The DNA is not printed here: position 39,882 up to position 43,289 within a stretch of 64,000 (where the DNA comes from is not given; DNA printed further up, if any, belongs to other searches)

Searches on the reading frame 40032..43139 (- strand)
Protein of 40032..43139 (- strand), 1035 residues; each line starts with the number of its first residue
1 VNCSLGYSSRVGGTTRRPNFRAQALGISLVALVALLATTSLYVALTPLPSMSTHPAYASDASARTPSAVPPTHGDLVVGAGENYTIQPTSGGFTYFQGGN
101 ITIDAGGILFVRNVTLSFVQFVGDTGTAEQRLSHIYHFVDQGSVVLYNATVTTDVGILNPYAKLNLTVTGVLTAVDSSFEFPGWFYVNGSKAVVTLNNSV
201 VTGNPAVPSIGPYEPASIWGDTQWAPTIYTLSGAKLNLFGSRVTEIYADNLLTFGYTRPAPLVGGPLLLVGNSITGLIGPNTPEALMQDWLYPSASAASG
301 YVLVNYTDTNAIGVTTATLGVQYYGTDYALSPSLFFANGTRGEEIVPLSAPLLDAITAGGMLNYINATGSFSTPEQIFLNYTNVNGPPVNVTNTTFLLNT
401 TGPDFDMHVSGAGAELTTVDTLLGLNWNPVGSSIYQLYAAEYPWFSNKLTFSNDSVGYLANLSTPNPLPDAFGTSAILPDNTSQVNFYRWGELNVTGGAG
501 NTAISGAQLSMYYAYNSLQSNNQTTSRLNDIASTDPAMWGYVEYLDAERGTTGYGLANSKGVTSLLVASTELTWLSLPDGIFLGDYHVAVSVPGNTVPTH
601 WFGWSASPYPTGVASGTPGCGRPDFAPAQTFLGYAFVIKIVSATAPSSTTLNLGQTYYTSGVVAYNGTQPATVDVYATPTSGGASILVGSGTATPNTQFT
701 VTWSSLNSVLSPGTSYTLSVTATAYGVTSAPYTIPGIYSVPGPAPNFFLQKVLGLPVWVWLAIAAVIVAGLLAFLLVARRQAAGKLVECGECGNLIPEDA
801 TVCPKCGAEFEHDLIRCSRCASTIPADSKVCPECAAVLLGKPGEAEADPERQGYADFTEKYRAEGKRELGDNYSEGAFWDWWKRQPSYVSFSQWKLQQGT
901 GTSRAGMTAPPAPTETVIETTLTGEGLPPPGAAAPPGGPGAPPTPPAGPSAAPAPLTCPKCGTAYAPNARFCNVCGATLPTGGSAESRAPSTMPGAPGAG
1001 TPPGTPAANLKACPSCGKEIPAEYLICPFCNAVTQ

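Call 87: search_protein_families(library=pfam, proteins=[window:40032-43139:-], max_evalue=0.000001)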
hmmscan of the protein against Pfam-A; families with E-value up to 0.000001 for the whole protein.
window:40032-43139:- (1035 aa): 4 families
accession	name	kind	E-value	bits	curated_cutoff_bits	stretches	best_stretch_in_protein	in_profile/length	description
PF13240.11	Zn_Ribbon_1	-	3.6e-18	65.2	25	0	958-979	2-23/23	zinc-ribbon domain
PF12773.13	DZR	-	4.5e-16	59.2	27.3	2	958-1031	1-45/45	Double zinc ribbon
PF17032.10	Zn_ribbon_15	-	1.9e-10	41.8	28.9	0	774-834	25-72/73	zinc-ribbon family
PF13248.11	Zn_ribbon_3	-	2.6e-10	39.8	27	0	787-809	3-25/26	zinc-ribbon domain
